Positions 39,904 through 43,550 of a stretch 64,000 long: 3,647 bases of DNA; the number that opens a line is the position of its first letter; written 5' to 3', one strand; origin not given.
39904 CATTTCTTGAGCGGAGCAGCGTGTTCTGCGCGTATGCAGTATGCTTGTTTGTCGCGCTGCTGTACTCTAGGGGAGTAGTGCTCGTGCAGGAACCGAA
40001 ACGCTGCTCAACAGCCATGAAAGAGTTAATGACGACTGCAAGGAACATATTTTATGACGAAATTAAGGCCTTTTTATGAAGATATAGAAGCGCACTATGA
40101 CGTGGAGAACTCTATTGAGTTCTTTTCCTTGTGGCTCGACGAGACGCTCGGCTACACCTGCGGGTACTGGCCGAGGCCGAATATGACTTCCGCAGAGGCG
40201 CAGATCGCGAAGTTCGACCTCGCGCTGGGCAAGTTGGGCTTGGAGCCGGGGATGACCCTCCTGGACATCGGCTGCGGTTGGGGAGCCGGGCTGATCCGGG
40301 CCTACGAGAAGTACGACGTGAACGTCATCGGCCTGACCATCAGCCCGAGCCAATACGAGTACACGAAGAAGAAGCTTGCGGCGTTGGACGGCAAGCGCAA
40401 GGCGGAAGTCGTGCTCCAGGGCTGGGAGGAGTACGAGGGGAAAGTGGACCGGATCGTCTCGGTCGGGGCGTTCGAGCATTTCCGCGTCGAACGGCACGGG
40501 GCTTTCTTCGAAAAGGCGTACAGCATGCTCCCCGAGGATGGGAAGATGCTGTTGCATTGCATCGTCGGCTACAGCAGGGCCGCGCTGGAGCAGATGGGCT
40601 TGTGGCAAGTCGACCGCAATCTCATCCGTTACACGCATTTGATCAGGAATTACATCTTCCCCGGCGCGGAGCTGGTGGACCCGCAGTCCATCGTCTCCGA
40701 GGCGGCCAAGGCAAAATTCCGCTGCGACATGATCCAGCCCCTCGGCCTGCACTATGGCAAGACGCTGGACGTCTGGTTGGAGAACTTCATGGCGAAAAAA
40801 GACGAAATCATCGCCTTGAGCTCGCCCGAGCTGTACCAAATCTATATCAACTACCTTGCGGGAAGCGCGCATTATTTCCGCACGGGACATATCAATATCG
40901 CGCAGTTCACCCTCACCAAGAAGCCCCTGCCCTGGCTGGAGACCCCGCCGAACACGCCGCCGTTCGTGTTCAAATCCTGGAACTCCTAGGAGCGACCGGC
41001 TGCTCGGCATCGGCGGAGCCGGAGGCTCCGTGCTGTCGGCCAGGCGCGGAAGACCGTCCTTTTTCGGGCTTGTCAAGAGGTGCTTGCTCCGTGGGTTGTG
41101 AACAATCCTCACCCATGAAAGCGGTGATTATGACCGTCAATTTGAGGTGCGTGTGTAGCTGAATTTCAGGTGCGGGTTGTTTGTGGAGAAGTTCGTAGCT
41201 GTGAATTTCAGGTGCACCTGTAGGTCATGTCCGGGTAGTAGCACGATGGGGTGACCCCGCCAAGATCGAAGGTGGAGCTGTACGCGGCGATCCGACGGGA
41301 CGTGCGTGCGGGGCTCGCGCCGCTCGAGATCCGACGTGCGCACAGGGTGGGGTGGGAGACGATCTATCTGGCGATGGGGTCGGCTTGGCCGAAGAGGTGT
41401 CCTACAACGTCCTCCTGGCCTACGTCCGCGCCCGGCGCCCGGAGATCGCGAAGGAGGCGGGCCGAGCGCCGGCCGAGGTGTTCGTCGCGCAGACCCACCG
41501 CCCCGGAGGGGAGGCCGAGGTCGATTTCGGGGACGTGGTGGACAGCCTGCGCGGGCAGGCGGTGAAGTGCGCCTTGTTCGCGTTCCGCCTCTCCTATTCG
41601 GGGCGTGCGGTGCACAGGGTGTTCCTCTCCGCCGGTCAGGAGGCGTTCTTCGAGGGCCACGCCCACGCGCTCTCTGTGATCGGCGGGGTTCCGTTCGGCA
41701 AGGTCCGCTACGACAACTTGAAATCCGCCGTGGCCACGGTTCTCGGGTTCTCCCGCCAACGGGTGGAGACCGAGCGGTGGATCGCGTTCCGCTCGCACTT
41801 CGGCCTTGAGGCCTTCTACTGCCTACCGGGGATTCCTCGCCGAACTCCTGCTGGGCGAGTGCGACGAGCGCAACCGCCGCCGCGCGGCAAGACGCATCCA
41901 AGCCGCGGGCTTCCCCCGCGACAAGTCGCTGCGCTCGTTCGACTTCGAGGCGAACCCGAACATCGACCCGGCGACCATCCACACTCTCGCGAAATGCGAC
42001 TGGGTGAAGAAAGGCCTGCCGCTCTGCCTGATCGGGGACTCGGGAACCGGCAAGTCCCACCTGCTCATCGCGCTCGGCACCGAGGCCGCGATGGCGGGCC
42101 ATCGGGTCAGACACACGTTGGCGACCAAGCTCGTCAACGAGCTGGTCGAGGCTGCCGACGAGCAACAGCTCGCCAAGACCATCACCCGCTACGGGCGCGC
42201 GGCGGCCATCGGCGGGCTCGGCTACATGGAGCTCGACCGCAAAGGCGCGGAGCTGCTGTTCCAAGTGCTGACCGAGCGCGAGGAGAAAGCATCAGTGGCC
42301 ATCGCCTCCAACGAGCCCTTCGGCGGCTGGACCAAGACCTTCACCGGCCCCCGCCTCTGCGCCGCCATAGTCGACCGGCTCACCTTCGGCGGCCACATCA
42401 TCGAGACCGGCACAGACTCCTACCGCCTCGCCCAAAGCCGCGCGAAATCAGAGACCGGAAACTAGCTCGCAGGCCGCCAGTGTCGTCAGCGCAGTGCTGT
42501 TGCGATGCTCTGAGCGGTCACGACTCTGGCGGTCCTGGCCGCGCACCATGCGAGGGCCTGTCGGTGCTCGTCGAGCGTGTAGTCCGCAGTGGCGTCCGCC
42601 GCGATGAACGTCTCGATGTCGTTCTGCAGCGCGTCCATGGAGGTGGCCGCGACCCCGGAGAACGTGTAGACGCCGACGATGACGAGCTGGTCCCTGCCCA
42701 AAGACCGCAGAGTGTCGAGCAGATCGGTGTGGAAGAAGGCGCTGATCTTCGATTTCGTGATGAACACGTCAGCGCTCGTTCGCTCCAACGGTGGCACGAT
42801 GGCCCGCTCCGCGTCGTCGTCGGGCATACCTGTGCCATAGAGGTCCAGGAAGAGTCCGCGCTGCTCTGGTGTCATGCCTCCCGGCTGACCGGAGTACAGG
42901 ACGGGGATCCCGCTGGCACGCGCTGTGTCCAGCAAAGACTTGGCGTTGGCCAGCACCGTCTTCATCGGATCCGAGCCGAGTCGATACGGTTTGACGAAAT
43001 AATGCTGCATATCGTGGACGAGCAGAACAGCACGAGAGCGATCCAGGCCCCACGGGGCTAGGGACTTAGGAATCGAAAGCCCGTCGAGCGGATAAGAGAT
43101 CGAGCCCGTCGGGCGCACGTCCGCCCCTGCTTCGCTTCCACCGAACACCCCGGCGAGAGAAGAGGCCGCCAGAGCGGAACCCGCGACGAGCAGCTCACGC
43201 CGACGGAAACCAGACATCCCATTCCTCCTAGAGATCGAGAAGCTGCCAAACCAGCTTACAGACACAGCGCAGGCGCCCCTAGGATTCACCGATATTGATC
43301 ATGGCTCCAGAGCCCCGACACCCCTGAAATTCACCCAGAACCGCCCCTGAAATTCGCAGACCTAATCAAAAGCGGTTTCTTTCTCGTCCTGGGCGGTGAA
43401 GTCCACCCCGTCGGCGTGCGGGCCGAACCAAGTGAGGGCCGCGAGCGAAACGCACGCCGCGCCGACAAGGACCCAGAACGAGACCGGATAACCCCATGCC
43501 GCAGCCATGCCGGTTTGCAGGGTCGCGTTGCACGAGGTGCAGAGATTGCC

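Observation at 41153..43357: Decayed IS21-family element with internal istA/istB deletion and a Tat-secreted isochorismatase-like passenger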

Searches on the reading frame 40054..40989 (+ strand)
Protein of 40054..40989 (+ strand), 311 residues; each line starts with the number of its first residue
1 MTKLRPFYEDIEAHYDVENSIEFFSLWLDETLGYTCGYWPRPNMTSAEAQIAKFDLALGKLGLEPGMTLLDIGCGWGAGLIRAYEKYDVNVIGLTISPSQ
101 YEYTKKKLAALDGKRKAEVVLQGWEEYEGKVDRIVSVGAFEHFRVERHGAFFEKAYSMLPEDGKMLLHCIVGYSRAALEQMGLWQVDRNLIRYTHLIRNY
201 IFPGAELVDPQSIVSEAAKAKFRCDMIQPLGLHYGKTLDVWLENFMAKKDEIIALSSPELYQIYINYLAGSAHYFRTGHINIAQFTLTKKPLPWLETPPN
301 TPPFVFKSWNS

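Call 6: search_protein_families(library=pfam, proteins=[window:40054-40989:+], max_evalue=0.01)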
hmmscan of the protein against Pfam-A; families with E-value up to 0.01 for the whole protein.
window:40054-40989:+ (311 aa): 7 families
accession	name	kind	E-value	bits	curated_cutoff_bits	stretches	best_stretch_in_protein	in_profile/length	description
PF02353.26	CMAS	-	3.5e-92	309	27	1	4-285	3-273/273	Mycolic acid cyclopropane synthetase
PF13649.12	Methyltransf_25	-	5e-11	43.6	27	1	70-163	2-97/97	Methyltransferase domain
PF13489.12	Methyltransf_23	-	2.7e-09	37.4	27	1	60-188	19-136/164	Methyltransferase domain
PF08242.18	Methyltransf_12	-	6.2e-09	36.9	30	1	70-164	1-97/98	Methyltransferase domain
PF08241.18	Methyltransf_11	-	3.4e-07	31.2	21.2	1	70-166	1-94/95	Methyltransferase domain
PF13847.12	Methyltransf_31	-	1.1e-05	25.6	27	1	64-170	2-112/145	Methyltransferase domain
PF05175.20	MTS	-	0.0029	17.7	23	1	67-167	33-138/170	Methyltransferase small domain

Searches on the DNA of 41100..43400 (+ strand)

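Call 11: search_dna_similar(query=window:41100-43400:+, collection=plasmids, mode=distant, max_rows=25)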
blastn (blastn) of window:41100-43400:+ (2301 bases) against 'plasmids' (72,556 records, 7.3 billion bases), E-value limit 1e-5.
Records with a match: 268; places in all: 376; records where one place covers at least 80% of the query: 0.
Best place of each record, by identity: 95-99% 2; 90-95% 2; 80-90% 60; 60-80% 204.
By first word of the organism name: Streptomyces 149; Mycobacterium 25; Rhodococcus 24; Mycolicibacterium 10; Arthrobacter 10; Tsukamurella 6; Paenarthrobacter 6; Pseudarthrobacter 4; Microbacterium 3; Frondihabitans 3; and 21 more.
By predicted mobility (MOB-suite, as given by PLSDB): non-mobilizable 159; mobilizable 93; conjugative 16.
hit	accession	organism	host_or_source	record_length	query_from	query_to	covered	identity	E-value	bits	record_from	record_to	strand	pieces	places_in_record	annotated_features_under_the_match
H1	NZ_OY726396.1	Mycolicibacterium sp. MU0050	Homo sapiens,Gastric lavage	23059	167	1352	49%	77.2%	7e-146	877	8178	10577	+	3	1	istA: IS21 family transposase | istB: IS21-like element helper ATPase IstB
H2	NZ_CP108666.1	Streptomyces globisporus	-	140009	295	1344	46%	77.6%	6e-166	825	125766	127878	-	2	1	istA: IS21 family transposase | istB: IS21-like element helper ATPase IstB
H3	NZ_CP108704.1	Streptomyces sp. NBC_01005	-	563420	295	1333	45%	77.7%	5e-161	808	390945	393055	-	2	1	istA: IS21 family transposase | istB: IS21-like element helper ATPase IstB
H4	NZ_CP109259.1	Streptomyces sp. NBC_01650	-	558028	295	1333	45%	77.7%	5e-161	808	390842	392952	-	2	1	istA: IS21 family transposase | istB: IS21-like element helper ATPase IstB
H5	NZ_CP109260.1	Streptomyces sp. NBC_01650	-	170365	295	1333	45%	77.7%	5e-161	808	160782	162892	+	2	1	istA: IS21 family transposase | istB: IS21-like element helper ATPase IstB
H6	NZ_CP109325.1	Streptomyces sp. NBC_01592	-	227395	295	1333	45%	77.7%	5e-161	808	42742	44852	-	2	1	istA: IS21 family transposase | istB: IS21-like element helper ATPase IstB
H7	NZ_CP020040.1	Streptomyces sp. 3211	pure culture,soil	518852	321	1333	44%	79.5%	3e-176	887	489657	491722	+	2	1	istA: IS21 family transposase | istB: IS21-like element helper ATPase IstB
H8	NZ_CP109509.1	Streptomyces sp. NBC_01422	-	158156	295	1333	45%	77.2%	9e-164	803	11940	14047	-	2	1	istA: IS21 family transposase | istB: IS21-like element helper ATPase IstB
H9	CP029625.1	Streptomyces sp. ETH9427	cell culture,soil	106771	295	1333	45%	76.8%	6e-160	770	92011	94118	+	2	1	IS21 family transposase | AAA family ATPase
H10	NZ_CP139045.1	Streptomyces sp. KN37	whole organism,Kanas soil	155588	321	1344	45%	77.8%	5e-167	825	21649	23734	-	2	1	istB: IS21-like element helper ATPase IstB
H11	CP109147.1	Streptomyces globisporus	-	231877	295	1333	45%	76.5%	8e-152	765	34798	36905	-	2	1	istA: IS21 family transposase | istB: IS21-like element helper ATPase IstB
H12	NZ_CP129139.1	Streptomyces sp. HUAS CB01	microorganism,rhizosphere soil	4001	321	1333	44%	78.1%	6e-172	818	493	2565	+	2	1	istA: IS21 family transposase | istB: IS21-like element helper ATPase IstB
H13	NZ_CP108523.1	Streptomyces sp. NBC_01230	-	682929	295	1333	45%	76.1%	3e-157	743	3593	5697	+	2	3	istA: IS21 family transposase | istB: IS21-like element helper ATPase IstB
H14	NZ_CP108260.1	Streptomyces sp. NBC_00055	-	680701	295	1333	45%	76.1%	3e-157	743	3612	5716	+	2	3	istA: IS21 family transposase | istB: IS21-like element helper ATPase IstB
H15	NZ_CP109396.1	Streptomyces sp. NBC_01527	-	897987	295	1333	45%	76.1%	3e-157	743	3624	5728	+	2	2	istA: IS21 family transposase | istB: IS21-like element helper ATPase IstB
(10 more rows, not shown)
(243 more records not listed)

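Call 12: get_annotated_region(hit=H1, flank=2500)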
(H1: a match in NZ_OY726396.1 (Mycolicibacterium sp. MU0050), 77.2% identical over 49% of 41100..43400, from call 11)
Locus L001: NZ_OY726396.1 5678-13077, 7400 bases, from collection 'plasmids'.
description: Mycolicibacterium sp. MU0050 plasmid pMu0050, complete sequence
organism: Mycolicibacterium sp. MU0050 (NCBI taxid 3064284)
taxonomy: Bacteria; Actinomycetota; Actinomycetes; Mycobacteriales; Mycobacteriaceae; Mycolicibacterium; Mycolicibacterium sp. MU0050
host: -; source: Homo sapiens,Gastric lavage; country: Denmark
typing (MOB-suite, as given by PLSDB): non-mobilizable; replicon rep_cluster_1566
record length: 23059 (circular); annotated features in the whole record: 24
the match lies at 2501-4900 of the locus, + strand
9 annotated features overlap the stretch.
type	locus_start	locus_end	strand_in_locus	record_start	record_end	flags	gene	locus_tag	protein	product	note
CDS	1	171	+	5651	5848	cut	-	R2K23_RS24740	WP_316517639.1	antitoxin VbhA family protein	-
CDS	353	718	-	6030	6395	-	-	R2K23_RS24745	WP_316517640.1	GIY-YIG nuclease family protein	-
CDS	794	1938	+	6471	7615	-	-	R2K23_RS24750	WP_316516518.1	IS3 family transposase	-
CDS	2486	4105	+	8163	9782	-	istA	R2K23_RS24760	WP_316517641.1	IS21 family transposase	-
CDS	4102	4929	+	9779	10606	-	istB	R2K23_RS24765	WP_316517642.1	IS21-like element helper ATPase IstB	-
CDS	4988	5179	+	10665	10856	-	-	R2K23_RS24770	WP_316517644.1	hypothetical protein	-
CDS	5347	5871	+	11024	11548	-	-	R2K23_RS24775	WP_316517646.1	glyoxalase superfamily protein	GO:0046677 - response to antibiotic [Evidence IEA]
CDS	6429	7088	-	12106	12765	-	-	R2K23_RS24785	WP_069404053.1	TetR/AcrR family transcriptional regulator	GO:0006355 - regulation of DNA-templated transcription [Evidence IEA]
CDS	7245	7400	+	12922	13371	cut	-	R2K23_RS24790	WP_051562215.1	PaaI family thioesterase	-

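Call 44: search_dna_similar(query=L001:2358-6021:+, collection=plasmids, mode=near, max_rows=15)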
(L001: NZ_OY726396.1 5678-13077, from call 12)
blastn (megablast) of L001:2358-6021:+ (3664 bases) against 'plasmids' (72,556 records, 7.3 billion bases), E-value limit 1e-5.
Records with a match: 45; places in all: 56; records where one place covers at least 80% of the query: 1.
Best place of each record, by identity: >=99% 1; 80-90% 12; 60-80% 32.
By first word of the organism name: Streptomyces 21; Mycobacterium 8; Rhodococcus 7; Mycolicibacterium 5; [Kitasatospora] 1; Glaciihabitans 1; Mycobacteroides 1; Streptosporangium 1.
By predicted mobility (MOB-suite, as given by PLSDB): non-mobilizable 25; mobilizable 19; conjugative 1.
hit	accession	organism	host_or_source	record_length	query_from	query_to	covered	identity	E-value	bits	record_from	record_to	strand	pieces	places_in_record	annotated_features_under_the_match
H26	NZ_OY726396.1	Mycolicibacterium sp. MU0050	Homo sapiens,Gastric lavage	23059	1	3664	100%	100.0%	0e+0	6767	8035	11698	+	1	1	istA: IS21 family transposase | istB: IS21-like element helper ATPase IstB | glyoxalase superfamily protein | hypothetical protein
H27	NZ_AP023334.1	Mycolicibacterium sp. TY66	-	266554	3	2773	71%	89.9%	0e+0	3361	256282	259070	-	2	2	istA: IS21 family transposase | istB: IS21-like element helper ATPase IstB | hypothetical protein (x2)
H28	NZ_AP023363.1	Mycolicibacterium sp. TY81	-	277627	3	2773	71%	89.9%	0e+0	3361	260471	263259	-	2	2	istA: IS21 family transposase | istB: IS21-like element helper ATPase IstB | hypothetical protein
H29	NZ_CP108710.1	Streptomyces canus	-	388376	347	2524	59%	73.9%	0e+0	804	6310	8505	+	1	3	istA: IS21 family transposase | istB: IS21-like element helper ATPase IstB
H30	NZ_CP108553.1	Streptomyces sp. NBC_01208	-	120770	348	2524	59%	73.7%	0e+0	797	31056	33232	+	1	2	istA: IS21 family transposase | istB: IS21-like element helper ATPase IstB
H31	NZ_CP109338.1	Streptomyces sp. NBC_00455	-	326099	347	2524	59%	73.5%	0e+0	749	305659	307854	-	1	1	istA: IS21 family transposase | istB: IS21-like element helper ATPase IstB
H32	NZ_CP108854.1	Streptomyces sp. NBC_00841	-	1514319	347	2524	59%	73.5%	0e+0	754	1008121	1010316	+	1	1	record has no annotation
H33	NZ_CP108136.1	[Kitasatospora] papulosa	-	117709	360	2524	59%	73.8%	0e+0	797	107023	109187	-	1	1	istA: IS21 family transposase | istB: IS21-like element helper ATPase IstB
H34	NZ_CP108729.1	Streptomyces sp. NBC_00989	-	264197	356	2520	59%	73.3%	0e+0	713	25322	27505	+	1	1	istA: IS21 family transposase | istB: IS21-like element helper ATPase IstB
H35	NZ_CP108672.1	Streptomyces sp. NBC_01023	-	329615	347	2448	57%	73.0%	0e+0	664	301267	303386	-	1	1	istA: IS21 family transposase | istB: IS21-like element helper ATPase IstB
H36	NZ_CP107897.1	Streptomyces sp. NBC_00466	-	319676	347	2406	56%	73.1%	0e+0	664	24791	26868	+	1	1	istA: IS21 family transposase | istB: IS21-like element helper ATPase IstB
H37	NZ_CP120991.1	Streptomyces sp. Alt1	-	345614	143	1573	39%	70.8%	3e-68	268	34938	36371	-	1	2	istA: IS21 family transposase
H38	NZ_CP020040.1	Streptomyces sp. 3211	pure culture,soil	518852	1774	2524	20%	80.3%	3e-158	568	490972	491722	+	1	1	istB: IS21-like element helper ATPase IstB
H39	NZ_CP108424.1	Streptomyces sp. NBC_01294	-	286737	1774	2524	20%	79.7%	6e-150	540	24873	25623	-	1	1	istB: IS21-like element helper ATPase IstB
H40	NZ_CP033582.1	Streptomyces sp. ADI95-16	-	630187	1783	2524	20%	80.5%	3e-158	568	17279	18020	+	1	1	istB: IS21-like element helper ATPase IstB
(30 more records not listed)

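Call 45: get_annotated_region(hit=H27, flank=3500)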
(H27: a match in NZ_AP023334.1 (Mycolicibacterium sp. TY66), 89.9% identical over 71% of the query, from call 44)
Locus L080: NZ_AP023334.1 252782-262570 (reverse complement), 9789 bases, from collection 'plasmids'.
description: Mycolicibacterium sp. TY66 plasmid pTY66_01, complete sequence
organism: Mycolicibacterium sp. TY66 (NCBI taxid 2755560)
taxonomy: Bacteria; Actinomycetota; Actinomycetes; Mycobacteriales; Mycobacteriaceae; Mycolicibacterium; Mycolicibacterium sp. TY66
host: -; source: -; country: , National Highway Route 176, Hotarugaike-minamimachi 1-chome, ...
typing (MOB-suite, as given by PLSDB): non-mobilizable
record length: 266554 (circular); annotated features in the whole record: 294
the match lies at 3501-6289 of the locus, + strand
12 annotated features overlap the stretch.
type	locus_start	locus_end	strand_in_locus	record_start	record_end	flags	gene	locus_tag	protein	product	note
CDS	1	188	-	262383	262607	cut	-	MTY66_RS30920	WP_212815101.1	LuxR family transcriptional regulator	-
CDS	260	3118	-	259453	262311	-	-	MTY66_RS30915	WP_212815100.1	OmpH family outer membrane protein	-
CDS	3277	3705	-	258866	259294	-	-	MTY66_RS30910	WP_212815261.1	hypothetical protein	-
CDS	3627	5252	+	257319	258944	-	istA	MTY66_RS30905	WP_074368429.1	IS21 family transposase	-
CDS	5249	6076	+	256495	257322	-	istB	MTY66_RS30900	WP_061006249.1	IS21-like element helper ATPase IstB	-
CDS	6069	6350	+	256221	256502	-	-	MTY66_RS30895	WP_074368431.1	hypothetical protein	-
CDS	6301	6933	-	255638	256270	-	-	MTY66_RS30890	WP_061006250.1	TetR/AcrR family transcriptional regulator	GO:0006355 - regulation of DNA-templated transcription [Evidence IEA]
CDS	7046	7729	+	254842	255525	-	-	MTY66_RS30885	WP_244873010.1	hypothetical protein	-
CDS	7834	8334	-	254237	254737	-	-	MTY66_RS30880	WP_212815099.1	hypothetical protein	-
CDS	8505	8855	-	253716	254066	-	-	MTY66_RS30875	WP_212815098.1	hypothetical protein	-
CDS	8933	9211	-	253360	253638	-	-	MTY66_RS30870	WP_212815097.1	hypothetical protein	-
CDS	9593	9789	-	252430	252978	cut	-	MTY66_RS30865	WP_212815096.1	hypothetical protein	-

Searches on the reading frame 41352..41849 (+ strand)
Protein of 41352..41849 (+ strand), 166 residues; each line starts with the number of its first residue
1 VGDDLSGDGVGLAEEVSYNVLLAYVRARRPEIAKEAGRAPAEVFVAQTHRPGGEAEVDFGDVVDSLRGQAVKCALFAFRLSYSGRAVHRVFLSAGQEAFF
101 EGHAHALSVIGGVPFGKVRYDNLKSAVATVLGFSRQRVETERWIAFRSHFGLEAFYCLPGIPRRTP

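Call 6: search_protein_families(library=pfam, proteins=[window:41352-41849:+], max_evalue=0.01)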
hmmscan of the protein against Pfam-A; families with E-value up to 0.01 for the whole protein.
window:41352-41849:+ (166 aa): 0 families

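Call 56: search_protein_families(library=ncbifam, proteins=[window:41394-41834:+], max_evalue=0.001)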
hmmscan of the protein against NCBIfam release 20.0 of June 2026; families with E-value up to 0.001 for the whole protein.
window:41394-41834:+ (147 aa): 1 family
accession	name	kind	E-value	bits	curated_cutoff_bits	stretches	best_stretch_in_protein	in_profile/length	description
NF033546.1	transpos_IS21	equivalog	7.5e-28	97.9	160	1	3-146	87-222/294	IS21 family transposase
